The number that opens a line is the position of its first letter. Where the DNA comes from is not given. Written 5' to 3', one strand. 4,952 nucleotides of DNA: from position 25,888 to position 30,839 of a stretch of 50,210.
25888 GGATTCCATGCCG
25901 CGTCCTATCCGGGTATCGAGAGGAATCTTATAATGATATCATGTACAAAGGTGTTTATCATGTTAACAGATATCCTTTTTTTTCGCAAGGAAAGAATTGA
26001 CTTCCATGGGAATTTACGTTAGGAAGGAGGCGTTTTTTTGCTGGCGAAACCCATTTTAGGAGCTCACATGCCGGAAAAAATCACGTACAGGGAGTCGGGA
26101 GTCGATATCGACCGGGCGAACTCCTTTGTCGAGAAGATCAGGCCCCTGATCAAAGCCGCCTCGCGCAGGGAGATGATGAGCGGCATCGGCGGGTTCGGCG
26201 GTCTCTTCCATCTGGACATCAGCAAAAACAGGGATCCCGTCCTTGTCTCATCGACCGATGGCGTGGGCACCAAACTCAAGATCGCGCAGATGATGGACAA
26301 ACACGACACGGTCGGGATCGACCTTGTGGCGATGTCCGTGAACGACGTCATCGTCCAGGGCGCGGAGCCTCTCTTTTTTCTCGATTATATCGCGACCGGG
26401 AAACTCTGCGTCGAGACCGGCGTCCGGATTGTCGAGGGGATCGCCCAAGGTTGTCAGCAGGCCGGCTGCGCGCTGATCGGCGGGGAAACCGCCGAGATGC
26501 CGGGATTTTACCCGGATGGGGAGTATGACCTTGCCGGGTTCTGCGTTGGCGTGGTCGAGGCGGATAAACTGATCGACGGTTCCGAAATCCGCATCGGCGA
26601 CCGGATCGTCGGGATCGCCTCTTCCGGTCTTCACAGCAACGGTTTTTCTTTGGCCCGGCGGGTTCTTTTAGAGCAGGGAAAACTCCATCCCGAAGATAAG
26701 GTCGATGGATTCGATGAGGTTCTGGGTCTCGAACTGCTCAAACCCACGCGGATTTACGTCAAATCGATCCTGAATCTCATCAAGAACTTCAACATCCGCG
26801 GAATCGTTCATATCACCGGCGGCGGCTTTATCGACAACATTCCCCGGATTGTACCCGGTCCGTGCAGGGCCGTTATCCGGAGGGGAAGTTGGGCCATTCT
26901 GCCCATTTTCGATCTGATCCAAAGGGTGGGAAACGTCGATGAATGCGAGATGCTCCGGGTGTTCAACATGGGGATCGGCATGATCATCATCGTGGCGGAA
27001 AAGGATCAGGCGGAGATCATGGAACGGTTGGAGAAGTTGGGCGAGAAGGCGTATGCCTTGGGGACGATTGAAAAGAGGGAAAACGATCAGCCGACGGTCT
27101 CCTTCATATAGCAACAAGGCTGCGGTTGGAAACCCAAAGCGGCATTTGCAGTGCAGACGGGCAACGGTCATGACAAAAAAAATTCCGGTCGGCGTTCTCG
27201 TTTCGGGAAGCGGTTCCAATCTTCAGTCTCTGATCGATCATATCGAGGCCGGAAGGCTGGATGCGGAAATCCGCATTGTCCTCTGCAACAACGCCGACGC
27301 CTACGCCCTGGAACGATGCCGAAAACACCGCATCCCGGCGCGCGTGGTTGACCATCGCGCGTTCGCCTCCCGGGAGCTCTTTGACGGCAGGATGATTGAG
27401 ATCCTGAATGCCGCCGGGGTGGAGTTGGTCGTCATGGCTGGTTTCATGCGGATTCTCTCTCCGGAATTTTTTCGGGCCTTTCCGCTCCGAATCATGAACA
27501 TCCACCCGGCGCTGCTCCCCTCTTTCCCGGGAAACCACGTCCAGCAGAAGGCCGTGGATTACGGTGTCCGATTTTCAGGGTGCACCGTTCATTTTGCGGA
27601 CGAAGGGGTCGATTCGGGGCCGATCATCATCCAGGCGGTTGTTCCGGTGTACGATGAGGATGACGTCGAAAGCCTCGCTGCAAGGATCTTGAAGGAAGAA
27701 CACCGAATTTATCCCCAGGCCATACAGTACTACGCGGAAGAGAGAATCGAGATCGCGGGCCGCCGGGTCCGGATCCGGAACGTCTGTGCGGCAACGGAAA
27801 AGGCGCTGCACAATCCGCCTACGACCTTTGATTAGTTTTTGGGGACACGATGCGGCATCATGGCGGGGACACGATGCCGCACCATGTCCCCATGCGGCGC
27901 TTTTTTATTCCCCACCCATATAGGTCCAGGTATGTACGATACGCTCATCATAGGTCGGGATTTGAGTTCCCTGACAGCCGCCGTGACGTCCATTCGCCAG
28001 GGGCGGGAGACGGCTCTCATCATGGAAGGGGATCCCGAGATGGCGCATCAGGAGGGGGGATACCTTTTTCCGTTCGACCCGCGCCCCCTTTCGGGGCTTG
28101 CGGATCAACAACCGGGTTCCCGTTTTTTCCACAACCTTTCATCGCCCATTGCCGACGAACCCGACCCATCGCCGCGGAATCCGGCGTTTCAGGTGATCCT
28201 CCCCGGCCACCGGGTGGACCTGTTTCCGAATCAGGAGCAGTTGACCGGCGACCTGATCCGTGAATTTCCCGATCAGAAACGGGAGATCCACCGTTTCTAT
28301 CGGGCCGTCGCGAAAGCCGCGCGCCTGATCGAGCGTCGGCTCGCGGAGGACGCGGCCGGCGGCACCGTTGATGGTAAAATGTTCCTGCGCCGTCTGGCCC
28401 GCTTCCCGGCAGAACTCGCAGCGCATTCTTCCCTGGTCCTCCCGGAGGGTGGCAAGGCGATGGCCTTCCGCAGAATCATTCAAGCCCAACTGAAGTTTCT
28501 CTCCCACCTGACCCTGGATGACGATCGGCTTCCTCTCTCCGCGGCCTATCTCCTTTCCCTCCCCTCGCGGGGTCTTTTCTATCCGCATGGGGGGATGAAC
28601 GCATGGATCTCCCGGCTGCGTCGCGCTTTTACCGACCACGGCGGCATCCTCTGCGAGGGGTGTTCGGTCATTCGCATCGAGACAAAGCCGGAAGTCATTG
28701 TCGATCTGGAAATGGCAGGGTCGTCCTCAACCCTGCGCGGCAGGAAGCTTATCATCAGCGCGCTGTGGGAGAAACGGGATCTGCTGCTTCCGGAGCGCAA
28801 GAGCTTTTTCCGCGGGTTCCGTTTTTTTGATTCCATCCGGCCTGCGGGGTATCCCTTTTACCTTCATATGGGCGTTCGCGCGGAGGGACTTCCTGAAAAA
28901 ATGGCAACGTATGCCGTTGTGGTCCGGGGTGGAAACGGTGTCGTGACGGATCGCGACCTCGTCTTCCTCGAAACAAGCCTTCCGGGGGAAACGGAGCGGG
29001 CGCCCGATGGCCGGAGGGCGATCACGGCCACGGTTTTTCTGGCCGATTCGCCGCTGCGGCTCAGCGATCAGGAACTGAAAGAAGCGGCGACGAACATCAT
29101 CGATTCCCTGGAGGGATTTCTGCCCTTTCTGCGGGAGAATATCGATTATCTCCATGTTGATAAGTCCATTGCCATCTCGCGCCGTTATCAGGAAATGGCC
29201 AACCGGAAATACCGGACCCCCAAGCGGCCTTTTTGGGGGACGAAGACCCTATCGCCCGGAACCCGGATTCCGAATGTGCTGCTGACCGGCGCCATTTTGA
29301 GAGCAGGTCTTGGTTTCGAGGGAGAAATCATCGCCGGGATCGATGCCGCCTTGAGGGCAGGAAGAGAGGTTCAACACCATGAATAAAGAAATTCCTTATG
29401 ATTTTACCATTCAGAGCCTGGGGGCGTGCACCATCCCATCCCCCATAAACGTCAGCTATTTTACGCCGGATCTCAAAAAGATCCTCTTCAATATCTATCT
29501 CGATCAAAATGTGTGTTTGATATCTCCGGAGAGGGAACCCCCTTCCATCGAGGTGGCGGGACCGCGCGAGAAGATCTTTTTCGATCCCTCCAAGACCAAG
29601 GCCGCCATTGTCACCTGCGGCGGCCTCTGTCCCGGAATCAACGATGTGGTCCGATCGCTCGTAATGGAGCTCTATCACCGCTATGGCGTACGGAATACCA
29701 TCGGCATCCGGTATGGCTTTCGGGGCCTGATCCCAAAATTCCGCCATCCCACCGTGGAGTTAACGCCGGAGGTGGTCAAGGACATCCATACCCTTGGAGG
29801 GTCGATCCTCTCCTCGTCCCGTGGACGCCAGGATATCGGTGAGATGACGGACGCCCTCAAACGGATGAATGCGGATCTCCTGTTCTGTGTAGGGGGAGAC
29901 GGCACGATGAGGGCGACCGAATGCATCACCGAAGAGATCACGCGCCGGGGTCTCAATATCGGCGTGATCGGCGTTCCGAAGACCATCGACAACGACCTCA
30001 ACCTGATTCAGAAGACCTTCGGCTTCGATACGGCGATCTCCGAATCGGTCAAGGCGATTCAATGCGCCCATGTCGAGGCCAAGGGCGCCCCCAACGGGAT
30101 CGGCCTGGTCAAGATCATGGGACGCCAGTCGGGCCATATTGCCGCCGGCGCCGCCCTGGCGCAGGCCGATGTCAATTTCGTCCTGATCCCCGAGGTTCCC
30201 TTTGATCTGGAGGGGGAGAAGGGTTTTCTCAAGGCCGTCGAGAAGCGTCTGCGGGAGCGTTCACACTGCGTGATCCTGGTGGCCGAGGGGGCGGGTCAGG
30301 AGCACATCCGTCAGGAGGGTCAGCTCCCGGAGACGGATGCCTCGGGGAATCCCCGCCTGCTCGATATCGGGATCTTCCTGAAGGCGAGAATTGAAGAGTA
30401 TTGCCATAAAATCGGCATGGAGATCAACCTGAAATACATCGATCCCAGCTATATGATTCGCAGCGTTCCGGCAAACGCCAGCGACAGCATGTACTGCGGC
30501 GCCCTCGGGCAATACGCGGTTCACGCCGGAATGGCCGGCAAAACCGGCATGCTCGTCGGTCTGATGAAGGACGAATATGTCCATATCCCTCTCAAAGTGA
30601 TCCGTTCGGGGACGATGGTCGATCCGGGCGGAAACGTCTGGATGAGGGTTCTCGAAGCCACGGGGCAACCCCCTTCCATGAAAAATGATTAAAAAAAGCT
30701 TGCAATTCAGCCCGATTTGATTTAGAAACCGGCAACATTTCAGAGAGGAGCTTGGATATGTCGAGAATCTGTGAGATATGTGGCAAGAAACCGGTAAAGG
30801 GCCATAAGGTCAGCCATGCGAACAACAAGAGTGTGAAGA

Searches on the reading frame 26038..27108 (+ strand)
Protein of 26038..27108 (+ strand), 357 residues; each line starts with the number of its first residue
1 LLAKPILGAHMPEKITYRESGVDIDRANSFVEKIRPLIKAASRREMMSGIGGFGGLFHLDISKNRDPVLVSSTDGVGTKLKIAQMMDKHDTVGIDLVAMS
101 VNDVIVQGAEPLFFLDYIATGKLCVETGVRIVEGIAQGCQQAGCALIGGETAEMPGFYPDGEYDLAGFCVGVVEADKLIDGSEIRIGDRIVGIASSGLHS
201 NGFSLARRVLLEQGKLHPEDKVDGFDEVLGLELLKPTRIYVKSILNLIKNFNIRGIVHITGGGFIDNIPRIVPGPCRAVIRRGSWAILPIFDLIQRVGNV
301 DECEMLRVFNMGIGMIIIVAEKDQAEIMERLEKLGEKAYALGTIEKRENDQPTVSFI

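Call 85: search_protein_families(library=pfam, max_evalue=0.00001, proteins=[window:26038-27108:+])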
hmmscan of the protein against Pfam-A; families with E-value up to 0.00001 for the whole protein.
window:26038-27108:+ (357 aa): 2 families
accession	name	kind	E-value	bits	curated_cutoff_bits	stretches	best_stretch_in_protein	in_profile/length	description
PF02769.27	AIRS_C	-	9.8e-32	110.7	23.1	1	186-352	2-153/156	AIR synthase related protein, C-terminal domain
PF00586.29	AIRS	-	6.7e-26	91.4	24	1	66-173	12-112/112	AIR synthase related protein, N-terminal domain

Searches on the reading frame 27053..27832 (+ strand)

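Call 85: search_protein_families(library=pfam, max_evalue=0.00001, proteins=[window:27053-27832:+])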
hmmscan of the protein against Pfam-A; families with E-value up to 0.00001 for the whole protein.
window:27053-27832:+ (260 aa): 1 family
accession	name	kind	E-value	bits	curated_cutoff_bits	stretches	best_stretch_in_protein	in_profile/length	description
PF00551.24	Formyl_trans_N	-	1.3e-55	188.4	26.1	1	48-224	5-181/181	Formyl transferase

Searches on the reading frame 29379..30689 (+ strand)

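Call 85: search_protein_families(library=pfam, max_evalue=0.00001, proteins=[window:29379-30689:+])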
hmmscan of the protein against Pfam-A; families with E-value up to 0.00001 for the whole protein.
window:29379-30689:+ (437 aa): 1 family
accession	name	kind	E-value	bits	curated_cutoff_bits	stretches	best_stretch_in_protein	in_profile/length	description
PF00365.25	PFK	-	1e-57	196.1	30.9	1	75-383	2-276/277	Phosphofructokinase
